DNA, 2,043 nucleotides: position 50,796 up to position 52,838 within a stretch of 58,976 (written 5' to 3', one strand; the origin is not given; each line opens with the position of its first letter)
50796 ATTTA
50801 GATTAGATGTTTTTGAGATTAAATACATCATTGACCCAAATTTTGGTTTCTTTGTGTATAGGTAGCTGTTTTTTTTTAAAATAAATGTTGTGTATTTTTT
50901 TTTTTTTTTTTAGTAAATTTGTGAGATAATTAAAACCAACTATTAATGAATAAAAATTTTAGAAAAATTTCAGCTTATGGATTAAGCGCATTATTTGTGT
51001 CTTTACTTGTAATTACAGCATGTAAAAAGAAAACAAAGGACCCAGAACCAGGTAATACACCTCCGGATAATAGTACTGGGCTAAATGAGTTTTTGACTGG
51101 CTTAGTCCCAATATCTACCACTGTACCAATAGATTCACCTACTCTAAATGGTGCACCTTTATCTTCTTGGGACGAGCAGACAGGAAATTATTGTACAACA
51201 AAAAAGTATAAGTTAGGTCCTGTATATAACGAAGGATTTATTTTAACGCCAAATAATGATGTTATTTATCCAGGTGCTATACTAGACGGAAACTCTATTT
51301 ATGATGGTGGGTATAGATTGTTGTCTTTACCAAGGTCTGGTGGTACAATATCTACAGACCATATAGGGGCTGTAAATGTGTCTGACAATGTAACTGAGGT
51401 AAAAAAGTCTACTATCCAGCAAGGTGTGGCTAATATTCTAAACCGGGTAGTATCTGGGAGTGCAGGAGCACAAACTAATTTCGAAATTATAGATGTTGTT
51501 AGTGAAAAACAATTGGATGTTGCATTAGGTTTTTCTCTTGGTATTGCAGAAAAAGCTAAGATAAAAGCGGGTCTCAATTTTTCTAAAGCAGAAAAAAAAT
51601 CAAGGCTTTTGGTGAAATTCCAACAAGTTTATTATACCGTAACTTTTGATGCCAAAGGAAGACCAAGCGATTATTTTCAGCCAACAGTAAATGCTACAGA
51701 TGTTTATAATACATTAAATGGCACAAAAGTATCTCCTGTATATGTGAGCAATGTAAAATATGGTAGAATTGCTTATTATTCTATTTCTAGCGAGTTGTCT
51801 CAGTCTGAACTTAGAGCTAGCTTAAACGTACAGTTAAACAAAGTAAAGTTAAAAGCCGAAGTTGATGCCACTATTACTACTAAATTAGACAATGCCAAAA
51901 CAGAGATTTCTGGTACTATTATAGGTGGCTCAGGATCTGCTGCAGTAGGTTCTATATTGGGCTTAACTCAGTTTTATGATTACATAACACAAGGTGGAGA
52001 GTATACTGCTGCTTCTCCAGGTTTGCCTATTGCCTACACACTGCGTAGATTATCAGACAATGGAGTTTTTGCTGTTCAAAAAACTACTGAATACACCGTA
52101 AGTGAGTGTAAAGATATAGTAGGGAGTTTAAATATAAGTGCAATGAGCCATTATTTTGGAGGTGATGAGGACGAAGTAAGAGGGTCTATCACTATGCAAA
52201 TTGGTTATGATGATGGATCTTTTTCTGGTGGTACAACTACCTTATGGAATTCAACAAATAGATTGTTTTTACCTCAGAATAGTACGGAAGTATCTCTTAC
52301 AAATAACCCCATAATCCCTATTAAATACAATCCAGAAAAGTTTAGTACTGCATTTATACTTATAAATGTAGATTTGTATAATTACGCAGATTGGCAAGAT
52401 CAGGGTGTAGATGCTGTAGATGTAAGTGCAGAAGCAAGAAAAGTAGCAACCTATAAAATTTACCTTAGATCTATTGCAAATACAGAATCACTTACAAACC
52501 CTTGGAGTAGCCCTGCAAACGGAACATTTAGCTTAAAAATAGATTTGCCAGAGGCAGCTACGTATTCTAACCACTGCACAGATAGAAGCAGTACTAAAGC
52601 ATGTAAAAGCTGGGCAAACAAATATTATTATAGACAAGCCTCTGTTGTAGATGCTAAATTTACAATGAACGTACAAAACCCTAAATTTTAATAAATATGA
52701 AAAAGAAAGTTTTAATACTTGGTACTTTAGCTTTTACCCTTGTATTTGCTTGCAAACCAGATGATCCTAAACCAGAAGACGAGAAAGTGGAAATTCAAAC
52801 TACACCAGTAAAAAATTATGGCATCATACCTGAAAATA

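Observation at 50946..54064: Three-gene lipoprotein operon: a CDC-like pore-former with a replaced domain 4, a stand-alone copy of the replacement domain, and a third lipoprotein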

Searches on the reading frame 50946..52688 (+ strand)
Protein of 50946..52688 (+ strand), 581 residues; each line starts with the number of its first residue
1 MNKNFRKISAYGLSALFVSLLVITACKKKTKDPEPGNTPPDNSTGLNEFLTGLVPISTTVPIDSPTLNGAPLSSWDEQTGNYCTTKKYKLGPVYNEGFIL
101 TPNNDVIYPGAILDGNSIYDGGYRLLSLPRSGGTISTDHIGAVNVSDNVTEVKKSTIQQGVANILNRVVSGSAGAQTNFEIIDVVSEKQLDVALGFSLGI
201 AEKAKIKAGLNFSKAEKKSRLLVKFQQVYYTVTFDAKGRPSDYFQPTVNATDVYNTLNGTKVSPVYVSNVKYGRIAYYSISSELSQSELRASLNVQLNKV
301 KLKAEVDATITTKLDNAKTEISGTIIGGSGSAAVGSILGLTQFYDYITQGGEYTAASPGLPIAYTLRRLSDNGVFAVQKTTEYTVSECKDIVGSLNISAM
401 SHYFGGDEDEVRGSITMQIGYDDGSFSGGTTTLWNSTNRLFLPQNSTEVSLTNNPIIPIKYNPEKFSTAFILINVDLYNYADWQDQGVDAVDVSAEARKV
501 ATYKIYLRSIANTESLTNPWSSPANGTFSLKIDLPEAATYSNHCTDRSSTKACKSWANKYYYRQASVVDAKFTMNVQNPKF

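Call 3: search_protein_families(library=pfam, proteins=[window:50946-52688:+], max_evalue=1)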
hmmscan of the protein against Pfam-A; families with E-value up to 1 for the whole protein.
window:50946-52688:+ (581 aa): 2 families
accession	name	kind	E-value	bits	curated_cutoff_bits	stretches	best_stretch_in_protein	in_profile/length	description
PF01289.24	Thiol_cytolysin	-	7.4e-37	127.4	25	1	92-384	51-346/353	Thiol-activated cytolysin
PF03870.21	RNA_pol_Rpb8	-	0.14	12.7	25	0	268-354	12-95/141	RNA polymerase Rpb8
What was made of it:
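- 50946..52691 (+): Gene 1: single-component CDC-like (CDCL) lipoprotein, 581 aa. Signal peptide and lipobox Cys26; linker or possible propeptide to about aa 84; D1-D3 pore-forming core aa 85-388 (nt 51198-52109); non-canonical C-terminal domain aa 394-581 (nt 52125-52688). PF01289 E 7.4e-37 (call 3).
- On CDC / CDC-like (CDCL) superfamily: 127.4 bits against a cutoff of 25, E 7.4e-37, aa 92-384 covering profile positions 51-346 of 353 (call 3).
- Checked: It matches Pfam PF01289 Thiol_cytolysin over aa 92-384, E 7.4e-37, 127 bits against a cutoff of 25 (call 3).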

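Call 4: search_protein_families(library=ncbifam, proteins=[window:50946-52688:+], max_evalue=1)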
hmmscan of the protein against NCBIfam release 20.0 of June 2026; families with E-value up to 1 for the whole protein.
window:50946-52688:+ (581 aa): 2 families
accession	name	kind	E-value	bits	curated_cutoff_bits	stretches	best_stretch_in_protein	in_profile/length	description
NF047803.1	LIC12338_lipo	equivalog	0.067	13.1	90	1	3-34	2-34/66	LIC12338 family lipoprotein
NF052634.1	Riean_0653_fam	subfamily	0.18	12.7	57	1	15-49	6-39/176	Riean_0653 family protein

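Call 5: search_solved_structures(query=window:50946-52688:+, max_evalue=1, show_alignments=2)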
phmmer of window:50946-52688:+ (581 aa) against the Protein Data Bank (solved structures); distinct sequences matched with E-value up to 1: 28.
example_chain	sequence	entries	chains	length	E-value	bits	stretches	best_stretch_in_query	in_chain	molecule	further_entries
6zd0_A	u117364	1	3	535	6.1e-31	111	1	27-387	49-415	Thiol-activated cytolysin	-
1s3r_A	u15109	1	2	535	3.5e-30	108.5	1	27-387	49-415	intermedilysin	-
4bik_A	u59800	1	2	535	7.7e-30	107.3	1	27-387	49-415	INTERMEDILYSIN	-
5imt_A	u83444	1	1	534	1e-29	107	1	27-387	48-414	Intermedilysin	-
5imw_A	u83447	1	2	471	2.4e-29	105.7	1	86-387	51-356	Intermedilysin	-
5ly6_B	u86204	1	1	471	3.5e-27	98.6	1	96-386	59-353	Pneumolysin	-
4zgh_A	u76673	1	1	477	5.3e-27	98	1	92-386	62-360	Pneumolysin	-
5aoe_A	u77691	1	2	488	5.6e-27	97.9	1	96-386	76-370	PNEUMOLYSIN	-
5cr6_D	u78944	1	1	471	7.1e-27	97.6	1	96-386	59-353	Pneumolysin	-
5aod_A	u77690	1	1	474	7.7e-27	97.4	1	96-386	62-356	PNEUMOLYSIN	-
4qqa_A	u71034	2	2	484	8.2e-27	97.3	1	96-386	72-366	Pneumolysin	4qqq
5aof_A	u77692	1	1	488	8.8e-27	97.2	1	96-386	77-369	PNEUMOLYSIN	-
5imy_A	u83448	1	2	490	1.1e-25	93.6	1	30-387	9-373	Vaginolysin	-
6jmp_A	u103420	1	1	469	7.5e-25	90.9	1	96-386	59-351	Thiol-activated cytolysin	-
6nal_A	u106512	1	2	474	4.2e-23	85.1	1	101-389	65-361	Thiol-activated cytolysin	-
8g32_A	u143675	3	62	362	2e-16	63.1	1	110-377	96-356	Thiol-activated cytolysin family protein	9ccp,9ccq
8g33_A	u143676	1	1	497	6.8e-15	58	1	95-374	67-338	Hemolysin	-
6xd4_A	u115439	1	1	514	7.5e-15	57.9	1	95-374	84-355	Hemolysin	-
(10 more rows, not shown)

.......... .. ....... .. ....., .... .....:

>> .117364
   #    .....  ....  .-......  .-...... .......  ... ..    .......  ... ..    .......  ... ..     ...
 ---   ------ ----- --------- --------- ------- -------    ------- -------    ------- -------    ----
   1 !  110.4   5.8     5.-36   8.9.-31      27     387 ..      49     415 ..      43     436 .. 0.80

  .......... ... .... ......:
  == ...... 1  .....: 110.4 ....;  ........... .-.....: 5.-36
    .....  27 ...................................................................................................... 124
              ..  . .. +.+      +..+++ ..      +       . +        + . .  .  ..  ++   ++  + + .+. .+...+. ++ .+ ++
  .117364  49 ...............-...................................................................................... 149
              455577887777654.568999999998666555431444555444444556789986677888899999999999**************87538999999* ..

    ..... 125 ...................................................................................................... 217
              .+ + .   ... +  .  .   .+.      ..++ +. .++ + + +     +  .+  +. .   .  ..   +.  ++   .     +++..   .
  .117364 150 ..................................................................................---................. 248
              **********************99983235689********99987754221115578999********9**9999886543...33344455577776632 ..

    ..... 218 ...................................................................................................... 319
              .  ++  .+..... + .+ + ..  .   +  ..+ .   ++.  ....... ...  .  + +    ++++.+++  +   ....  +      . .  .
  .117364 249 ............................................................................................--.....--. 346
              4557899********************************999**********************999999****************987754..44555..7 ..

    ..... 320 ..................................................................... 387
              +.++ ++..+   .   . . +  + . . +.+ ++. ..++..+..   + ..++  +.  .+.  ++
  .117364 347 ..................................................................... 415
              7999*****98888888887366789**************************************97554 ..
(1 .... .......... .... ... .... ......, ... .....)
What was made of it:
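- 50946..52691 (+): PDB hits to ILY, PLY and EaCDCL (call 5).
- On CDC / CDC-like (CDCL) superfamily: PDB hits to ILY, PLY, LLO, PFO, SLO and EaCDCLs (call 5).
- Closest known: Elizabethkingia anophelis EaCDCL-L / EaCDCL-S. Same: The D1-D3 core is homologous, E 2e-16 to 7e-15 (call 5).
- Closest known: Elizabethkingia anophelis EaCDCL-L / EaCDCL-S. Different: Sequence similarity stops at the end of D3 (query aa 95-377, call 5).
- Closest known: Classical cholesterol-dependent cytolysins. Same: Best sequence matches for D1-D3, E 6e-31 to intermedilysin (call 5).
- Checked: It matches intermedilysin, pneumolysin and the Elizabethkingia CDCL structures 8g32/8g33/6xd4 in the PDB (call 5).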

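Call 21: find_homologous_proteins(query=window:50946-52688:+, max_evalue=0.00001)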
Query window:50946-52688:+ (581 aa): 44 proteins with E <= 0.00001 among 8000 candidates.
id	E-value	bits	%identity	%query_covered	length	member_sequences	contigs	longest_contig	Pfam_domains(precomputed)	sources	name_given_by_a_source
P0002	0.0e+0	1295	100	100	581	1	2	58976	PF01289.25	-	-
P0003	3.2e-200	685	54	97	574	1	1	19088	PF01289.25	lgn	-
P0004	3.3e-188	645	51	99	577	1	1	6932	PF01289.25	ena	-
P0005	3.8e-168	579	49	98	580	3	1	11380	PF01289.25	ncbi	-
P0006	4.2e-155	536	47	94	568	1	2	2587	PF01289.25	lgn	-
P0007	4.2e-153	529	46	97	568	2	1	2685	PF01289.25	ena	-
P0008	6.2e-153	529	47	96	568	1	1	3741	PF01289.25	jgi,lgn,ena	-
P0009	2.9e-144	500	44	99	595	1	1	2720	PF01289.25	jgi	jgi:thiol-activated cytolysin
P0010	8.1e-143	495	47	88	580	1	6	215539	PF01289.25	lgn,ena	-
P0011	4.2e-141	490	44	97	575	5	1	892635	PF01289.25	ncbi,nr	ncbi:MAG: thiol-activated cytolysin family protein [Sporocytophaga sp.]|nr:thiol-activated cytolysin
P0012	1.6e-137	478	42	97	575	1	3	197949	PF01289.25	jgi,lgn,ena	jgi:hypothetical protein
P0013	2.8e-135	470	44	93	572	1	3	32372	PF01289.25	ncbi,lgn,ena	-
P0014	4.3e-132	460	41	95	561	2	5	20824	PF01289.25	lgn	-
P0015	1.8e-125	438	42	90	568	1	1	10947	PF01289.25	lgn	-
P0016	3.2e-119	417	42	93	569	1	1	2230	PF01289.25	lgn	-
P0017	4.2e-119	417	42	92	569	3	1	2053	PF01289.25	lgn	-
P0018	2.1e-118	415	47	74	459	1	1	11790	PF01289.25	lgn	-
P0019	2.6e-115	404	41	93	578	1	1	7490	PF01289.25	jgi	jgi:hypothetical protein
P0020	7.8e-99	350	41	83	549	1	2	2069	PF01289.25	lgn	-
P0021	2.3e-81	292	45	59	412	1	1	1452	PF01289.25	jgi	jgi:thiol-activated cytolysin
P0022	7.2e-76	274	34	93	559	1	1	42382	PF01289.25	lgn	-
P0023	8.4e-72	261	38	73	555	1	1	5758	PF01289.25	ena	-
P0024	1.4e-71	260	39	69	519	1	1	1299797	PF01289.25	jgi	jgi:hypothetical protein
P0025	2.6e-69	253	37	71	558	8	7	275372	PF01289.25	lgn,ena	-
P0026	4.0e-69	252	35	86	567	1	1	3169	PF01289.25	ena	-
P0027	1.7e-67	247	40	63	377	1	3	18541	PF01289.25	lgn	-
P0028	5.4e-65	238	34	80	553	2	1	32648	PF01289.25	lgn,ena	-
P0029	2.1e-64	236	33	92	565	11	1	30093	PF01289.25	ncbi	-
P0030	1.1e-57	214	36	69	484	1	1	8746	PF01289.25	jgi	jgi:thiol-activated cytolysin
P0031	5.7e-49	185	33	66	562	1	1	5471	PF01289.25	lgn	-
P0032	5.4e-48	182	35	64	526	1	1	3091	PF01289.25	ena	-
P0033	5.1e-33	133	33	53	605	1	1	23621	PF01289.25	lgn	-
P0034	8.9e-31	125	30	67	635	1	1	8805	PF01289.25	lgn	-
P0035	8.9e-28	115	30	55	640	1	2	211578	PF01289.25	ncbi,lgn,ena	-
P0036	4.6e-27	113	32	68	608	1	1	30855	PF01289.25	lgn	-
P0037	1.0e-26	112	31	53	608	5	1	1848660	PF01289.25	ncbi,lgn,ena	-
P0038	2.0e-26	111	29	67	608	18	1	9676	PF01289.25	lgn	-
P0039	4.8e-25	106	30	53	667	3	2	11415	PF17440.8,PF01289.25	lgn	-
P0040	1.1e-24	105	27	58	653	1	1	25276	PF01289.25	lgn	-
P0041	2.3e-24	104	29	53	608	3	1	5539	PF01289.25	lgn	-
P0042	4.3e-24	103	28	54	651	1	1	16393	PF17440.8,PF01289.25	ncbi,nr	ncbi:MAG: thiol-activated cytolysin family protein [Acidobacteria bacterium]|nr:thiol-activated cyto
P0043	8.5e-23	99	28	56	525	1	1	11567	PF26770.1,PF01289.25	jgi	jgi:hypothetical protein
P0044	4.5e-22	97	28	53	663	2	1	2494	PF17440.8,PF01289.25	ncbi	-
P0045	5.5e-21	93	30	56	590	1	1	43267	PF01289.25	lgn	-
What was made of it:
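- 50946..52691 (+): Full-length homologues at 41-54% identity (call 21).
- On Classical cholesterol-dependent cytolysin: No PF17440 hit (call 3), although more distant homologues do carry it (P0039, P0042, P0044; call 21).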

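Call 23: find_encoding_contigs(protein=P0003, flank=6000, max_places=2)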
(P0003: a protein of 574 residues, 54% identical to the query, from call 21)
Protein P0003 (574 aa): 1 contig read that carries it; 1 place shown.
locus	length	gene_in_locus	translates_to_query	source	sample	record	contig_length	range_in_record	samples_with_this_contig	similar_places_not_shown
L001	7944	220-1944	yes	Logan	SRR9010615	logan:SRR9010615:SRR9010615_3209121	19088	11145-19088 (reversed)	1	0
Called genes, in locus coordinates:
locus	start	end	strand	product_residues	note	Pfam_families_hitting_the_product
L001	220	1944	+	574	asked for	PF01289:Thiol_cytolysin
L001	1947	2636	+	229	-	-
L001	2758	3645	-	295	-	PF13593:SBF_like, PF01758:SBF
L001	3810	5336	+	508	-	PF10079:Rossmann-like_BshC, PF24850:CC_BshC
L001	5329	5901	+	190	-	PF01812:5-FTHF_cyc-lig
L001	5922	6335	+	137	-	PF04134:DCC1-like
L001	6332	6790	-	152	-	PF00578:AhpC-TSA, PF08534:Redoxin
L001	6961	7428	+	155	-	-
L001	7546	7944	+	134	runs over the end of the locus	-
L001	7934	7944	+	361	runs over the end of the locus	PF05090:HTTM (faint)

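Call 24: find_encoding_contigs(protein=P0005, flank=6000, max_places=2)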
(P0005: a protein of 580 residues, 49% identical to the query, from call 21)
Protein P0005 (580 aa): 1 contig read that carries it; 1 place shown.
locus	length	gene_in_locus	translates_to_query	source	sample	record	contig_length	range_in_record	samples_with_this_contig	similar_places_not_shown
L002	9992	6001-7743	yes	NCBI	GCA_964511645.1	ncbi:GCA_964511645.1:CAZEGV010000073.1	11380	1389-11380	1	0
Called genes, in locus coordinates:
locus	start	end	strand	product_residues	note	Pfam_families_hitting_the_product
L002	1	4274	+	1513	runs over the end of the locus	PF00310:GATase_2, PF04898:Glu_syn_central, PF01645:Glu_synthase, PF01493:GXGXG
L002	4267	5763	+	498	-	PF14691:Fer4_20, PF07992:Pyr_redox_2 (weak), PF00070:Pyr_redox (weak), PF01266:DAO (weak), PF01593:Amino_oxidase (weak), PF03486:HI0933_like (weak), PF07992:Pyr_redox_2, PF13450:NAD_binding_8, +5 more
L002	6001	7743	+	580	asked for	PF01289:Thiol_cytolysin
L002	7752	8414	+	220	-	-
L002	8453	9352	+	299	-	PF07603:Lcl_C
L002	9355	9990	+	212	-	?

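Call 25: find_encoding_contigs(protein=P0011, flank=6000, max_places=2)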
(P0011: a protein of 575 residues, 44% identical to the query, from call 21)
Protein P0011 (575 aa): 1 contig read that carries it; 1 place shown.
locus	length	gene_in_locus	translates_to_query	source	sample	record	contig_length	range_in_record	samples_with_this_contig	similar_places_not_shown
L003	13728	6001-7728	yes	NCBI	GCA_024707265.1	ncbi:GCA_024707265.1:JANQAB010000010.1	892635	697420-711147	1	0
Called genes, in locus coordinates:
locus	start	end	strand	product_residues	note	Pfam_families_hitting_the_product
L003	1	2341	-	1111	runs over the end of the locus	PF13449:Phytase-like, PF05787:PhoX (weak), PF15780:ASH (weak), PF22073:Cep192_D4 (weak), PF22544:HYDIN_VesB_CFA65-like_Ig, PF18962:Por_Secre_tail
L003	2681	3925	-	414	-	PF18962:Por_Secre_tail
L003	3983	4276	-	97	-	-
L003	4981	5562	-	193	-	-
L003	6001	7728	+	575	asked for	PF01289:Thiol_cytolysin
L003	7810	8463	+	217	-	-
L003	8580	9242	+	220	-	-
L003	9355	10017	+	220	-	-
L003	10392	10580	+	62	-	-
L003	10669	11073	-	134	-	-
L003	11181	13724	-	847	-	PF12969:DUF3857, PF01841:Transglut_core (weak), PF10754:DUF2569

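Call 38: find_related_loci(query=A4, collection=genome_contigs, flank=7000)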
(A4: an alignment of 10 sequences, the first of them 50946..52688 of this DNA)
Query A4 (581 aa) in genome_contigs; peptide patterns used: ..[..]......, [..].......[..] (x = any residue, [..] = any of these).
21 stretches matched a pattern; 8 encode a relative of the query (tblastn E <= 1e-3); 6 distinct loci.
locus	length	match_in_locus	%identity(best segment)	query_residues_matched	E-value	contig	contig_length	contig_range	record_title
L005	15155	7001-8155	48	24-407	4e-114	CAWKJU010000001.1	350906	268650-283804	MAG: uncultured Cytophagales bacterium isolate MFD03250.bin.1.168 genome assembly, contig: contig_10354, whole genome sh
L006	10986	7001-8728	49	11-579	1e-177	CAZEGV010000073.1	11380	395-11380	MAG TPA_asm: uncultured Cytophagales bacterium isolate binchicken_co67_49 genome assembly, contig: NODE_6175_length_1138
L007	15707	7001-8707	44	16-580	2e-150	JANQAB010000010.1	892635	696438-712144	MAG: Sporocytophaga sp. isolate 29_gen_w_cov.4 c207, whole genome shotgun sequence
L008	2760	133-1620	32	4-489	2e-55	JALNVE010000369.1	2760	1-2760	MAG: Paludibacteraceae bacterium isolate SO_2016_CLC_T1 bin 16 scaffold78645_PH3_Jul14_2016, whole genome shotgun sequen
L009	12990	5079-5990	34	83-389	4e-40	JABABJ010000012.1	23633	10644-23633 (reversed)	MAG: Leptospirales bacterium isolate bin56o c_000002105372, whole genome shotgun sequence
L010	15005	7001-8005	29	55-388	2e-34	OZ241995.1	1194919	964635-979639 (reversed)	MAG: Leptospiria bacterium isolate 95dba25b-fe8b-43c0-aa07-00f779cf29d9 genome assembly, chromosome: 1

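Call 39: find_related_loci(query=A4, collection=metagenome_contigs, flank=5000)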
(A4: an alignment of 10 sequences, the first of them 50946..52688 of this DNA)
Query A4 (581 aa) in metagenome_contigs; peptide patterns used: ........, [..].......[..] (x = any residue, [..] = any of these).
100 stretches matched a pattern; 6 encode a relative of the query (tblastn E <= 1e-3); 6 distinct loci.
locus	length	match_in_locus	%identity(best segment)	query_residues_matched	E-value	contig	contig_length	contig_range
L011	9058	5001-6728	49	11-579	8e-178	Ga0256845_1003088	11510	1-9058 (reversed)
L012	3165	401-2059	47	21-576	9e-169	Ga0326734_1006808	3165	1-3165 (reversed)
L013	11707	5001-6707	42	16-580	2e-145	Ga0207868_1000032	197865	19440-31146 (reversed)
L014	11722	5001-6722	41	1-578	1e-137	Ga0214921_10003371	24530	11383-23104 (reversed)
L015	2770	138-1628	32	4-489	4e-57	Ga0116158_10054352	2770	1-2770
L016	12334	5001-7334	27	99-378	4e-17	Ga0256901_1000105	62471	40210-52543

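Call 86: search_protein_families(library=padloc, proteins=[window:50946-52688:+], max_evalue=0.01)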
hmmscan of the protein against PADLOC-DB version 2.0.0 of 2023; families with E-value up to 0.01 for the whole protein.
window:50946-52688:+ (581 aa): 0 families
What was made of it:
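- Tried and rejected: Anti-phage defence system: no PADLOC hit (call 86).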
